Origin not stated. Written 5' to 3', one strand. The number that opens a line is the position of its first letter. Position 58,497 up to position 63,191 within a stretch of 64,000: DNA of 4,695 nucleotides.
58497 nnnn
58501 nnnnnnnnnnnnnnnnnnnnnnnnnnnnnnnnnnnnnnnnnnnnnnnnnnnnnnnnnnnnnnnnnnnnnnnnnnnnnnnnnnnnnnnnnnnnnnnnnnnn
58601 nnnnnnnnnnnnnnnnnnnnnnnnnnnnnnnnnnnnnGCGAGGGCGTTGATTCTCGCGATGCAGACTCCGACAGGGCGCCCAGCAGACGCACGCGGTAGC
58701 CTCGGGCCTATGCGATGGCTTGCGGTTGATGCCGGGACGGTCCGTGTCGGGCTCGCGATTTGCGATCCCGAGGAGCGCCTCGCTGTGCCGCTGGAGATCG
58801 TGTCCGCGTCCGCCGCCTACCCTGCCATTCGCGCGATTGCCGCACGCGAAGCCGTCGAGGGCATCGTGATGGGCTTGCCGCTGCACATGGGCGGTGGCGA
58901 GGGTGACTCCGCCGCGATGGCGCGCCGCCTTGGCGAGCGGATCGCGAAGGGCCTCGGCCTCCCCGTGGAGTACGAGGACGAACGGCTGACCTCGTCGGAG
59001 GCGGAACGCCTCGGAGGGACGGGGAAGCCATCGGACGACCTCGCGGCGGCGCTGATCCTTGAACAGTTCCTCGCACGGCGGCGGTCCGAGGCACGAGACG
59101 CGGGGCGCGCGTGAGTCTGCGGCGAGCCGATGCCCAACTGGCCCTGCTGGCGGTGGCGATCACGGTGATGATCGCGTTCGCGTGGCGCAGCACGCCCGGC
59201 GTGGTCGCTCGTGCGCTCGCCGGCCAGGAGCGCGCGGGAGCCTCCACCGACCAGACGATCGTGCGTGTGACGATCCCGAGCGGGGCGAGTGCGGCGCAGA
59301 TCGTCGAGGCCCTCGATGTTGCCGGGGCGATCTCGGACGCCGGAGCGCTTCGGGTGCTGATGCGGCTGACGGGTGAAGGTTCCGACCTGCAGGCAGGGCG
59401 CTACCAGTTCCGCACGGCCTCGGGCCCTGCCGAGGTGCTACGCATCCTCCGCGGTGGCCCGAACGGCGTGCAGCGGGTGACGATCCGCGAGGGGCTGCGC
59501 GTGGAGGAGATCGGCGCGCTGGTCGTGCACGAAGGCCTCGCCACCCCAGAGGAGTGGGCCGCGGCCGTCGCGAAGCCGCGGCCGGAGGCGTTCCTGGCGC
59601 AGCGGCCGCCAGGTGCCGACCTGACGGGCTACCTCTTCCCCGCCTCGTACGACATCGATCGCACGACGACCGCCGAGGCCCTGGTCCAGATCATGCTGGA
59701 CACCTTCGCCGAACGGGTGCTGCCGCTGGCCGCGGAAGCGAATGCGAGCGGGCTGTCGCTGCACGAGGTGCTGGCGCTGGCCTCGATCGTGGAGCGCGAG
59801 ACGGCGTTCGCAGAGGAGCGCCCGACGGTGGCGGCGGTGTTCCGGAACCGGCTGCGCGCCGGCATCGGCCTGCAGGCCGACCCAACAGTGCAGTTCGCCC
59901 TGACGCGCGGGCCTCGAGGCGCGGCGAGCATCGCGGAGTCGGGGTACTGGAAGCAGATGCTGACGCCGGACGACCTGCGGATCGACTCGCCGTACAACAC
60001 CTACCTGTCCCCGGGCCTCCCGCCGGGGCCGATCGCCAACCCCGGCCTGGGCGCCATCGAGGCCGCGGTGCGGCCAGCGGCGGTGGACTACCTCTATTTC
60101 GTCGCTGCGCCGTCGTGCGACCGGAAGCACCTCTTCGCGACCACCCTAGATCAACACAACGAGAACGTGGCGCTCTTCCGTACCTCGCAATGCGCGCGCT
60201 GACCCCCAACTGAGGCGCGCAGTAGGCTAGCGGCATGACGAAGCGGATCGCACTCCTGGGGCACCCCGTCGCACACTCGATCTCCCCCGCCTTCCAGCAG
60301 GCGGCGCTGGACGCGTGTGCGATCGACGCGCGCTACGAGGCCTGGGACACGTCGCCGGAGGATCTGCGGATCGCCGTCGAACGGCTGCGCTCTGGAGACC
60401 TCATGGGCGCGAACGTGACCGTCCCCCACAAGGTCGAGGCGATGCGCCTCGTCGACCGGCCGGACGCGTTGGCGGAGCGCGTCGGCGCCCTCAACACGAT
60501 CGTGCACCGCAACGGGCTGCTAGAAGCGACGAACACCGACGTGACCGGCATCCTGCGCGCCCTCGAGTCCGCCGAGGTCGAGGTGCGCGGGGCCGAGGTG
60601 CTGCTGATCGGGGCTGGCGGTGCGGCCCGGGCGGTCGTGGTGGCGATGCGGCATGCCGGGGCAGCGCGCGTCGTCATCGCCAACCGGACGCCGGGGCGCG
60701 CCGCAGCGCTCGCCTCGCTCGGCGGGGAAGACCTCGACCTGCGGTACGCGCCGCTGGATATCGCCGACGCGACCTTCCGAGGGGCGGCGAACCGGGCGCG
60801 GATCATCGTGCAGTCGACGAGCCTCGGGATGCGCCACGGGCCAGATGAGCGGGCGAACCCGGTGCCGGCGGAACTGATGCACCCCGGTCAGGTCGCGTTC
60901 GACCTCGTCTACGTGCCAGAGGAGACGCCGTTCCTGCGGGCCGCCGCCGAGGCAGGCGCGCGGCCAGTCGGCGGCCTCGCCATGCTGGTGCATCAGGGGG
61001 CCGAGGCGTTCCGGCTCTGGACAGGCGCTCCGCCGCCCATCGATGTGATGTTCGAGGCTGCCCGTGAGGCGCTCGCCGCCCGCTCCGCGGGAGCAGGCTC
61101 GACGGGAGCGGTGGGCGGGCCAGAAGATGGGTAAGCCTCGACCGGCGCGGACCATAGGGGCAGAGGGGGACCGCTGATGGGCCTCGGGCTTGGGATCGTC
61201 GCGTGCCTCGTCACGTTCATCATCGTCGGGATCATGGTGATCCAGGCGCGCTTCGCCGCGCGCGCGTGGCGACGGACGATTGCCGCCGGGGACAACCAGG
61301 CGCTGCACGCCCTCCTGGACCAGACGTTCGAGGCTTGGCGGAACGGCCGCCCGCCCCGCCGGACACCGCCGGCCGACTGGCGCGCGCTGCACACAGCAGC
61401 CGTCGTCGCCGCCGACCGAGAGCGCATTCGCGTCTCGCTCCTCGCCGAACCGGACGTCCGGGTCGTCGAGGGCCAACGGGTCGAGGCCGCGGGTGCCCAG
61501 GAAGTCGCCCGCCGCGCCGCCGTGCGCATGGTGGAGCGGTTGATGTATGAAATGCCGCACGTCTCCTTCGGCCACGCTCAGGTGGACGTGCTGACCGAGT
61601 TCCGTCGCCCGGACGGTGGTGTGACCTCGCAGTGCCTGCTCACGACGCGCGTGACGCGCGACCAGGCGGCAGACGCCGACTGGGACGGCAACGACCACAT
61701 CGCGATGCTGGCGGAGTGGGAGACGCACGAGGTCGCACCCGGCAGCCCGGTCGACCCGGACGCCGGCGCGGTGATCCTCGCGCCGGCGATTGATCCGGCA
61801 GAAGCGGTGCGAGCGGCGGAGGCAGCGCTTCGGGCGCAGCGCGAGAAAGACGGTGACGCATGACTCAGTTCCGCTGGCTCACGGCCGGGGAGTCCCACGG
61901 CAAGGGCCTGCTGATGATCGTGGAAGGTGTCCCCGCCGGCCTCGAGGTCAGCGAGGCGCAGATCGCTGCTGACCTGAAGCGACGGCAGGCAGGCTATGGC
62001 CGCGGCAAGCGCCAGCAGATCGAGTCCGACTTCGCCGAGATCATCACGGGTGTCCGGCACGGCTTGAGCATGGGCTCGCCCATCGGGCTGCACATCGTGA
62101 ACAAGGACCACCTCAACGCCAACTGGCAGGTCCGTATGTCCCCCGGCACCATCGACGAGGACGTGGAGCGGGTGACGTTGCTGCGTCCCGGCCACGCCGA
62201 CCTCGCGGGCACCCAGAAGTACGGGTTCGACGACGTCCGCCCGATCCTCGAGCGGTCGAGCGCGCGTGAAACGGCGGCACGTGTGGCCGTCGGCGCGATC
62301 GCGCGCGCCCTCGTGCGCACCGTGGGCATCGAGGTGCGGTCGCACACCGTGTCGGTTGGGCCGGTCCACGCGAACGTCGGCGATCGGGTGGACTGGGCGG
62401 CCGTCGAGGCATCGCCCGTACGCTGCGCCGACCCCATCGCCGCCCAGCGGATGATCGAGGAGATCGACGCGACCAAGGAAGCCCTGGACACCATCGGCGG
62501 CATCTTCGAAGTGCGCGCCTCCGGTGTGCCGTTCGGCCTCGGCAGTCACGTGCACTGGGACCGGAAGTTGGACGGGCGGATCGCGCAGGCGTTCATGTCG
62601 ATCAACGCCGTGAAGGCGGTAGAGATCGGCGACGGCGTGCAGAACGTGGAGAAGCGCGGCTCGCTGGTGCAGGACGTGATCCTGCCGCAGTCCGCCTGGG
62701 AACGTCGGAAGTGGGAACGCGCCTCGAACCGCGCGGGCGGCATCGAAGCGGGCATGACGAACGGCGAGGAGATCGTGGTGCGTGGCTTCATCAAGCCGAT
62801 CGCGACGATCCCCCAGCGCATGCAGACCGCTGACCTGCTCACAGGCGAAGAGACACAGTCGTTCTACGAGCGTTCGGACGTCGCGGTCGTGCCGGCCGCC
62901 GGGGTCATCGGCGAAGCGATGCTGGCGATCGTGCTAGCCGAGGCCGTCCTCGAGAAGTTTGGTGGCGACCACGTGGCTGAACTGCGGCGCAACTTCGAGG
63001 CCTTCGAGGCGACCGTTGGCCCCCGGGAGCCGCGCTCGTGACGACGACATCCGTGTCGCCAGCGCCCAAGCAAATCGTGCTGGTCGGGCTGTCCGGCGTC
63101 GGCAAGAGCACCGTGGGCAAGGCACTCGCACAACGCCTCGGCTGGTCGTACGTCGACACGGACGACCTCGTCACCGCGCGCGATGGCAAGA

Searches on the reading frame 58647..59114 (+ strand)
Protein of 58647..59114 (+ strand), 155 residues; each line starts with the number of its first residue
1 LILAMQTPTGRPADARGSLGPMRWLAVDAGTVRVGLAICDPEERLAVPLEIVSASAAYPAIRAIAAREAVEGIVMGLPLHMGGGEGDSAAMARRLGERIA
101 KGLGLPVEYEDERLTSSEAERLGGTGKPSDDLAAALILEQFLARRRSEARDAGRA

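Call 47: search_protein_families(library=pfam, proteins=[window:58647-59114:+], max_evalue=0.0001)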
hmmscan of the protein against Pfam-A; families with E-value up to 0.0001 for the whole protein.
window:58647-59114:+ (155 aa): 1 family
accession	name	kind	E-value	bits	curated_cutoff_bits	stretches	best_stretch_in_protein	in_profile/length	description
PF03652.20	RuvX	-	7.6e-28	98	29.2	1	22-143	1-133/134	Holliday junction resolvase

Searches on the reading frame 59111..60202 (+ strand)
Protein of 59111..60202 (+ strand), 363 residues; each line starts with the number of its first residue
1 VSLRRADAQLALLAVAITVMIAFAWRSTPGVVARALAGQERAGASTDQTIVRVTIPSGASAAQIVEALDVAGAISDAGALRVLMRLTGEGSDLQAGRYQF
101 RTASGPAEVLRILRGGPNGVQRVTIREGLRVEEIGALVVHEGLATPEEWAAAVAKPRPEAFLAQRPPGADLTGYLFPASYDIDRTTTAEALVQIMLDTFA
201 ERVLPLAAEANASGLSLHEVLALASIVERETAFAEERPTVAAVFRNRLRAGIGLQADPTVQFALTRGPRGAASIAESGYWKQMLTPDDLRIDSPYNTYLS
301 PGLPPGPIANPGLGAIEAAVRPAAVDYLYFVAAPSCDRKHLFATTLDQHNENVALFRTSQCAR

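Call 47: search_protein_families(library=pfam, proteins=[window:59111-60202:+], max_evalue=0.0001)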
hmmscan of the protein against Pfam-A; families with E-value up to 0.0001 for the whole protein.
window:59111-60202:+ (363 aa): 1 family
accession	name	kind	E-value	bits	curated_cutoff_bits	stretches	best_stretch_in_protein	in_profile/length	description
PF02618.21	YceG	-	3.2e-79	266.7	32.4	1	53-354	1-274/275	YceG-like family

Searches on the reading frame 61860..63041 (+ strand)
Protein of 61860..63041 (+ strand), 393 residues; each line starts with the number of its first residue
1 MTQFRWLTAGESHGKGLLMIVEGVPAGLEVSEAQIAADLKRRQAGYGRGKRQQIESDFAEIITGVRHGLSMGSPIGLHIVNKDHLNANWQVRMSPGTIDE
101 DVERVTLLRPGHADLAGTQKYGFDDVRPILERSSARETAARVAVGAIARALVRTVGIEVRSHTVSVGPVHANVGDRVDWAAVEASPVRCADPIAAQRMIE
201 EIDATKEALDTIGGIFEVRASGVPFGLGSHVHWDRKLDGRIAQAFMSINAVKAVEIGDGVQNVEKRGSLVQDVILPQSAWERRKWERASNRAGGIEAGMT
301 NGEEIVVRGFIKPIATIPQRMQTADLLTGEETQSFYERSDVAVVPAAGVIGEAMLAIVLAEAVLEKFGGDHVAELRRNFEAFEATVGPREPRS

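Call 47: search_protein_families(library=pfam, proteins=[window:61860-63041:+], max_evalue=0.0001)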
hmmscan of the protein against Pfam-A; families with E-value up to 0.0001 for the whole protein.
window:61860-63041:+ (393 aa): 1 family
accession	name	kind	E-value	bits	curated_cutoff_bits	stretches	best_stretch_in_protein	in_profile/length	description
PF01264.26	Chorismate_synt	-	6.9e-112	373.8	27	1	4-364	1-327/327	Chorismate synthase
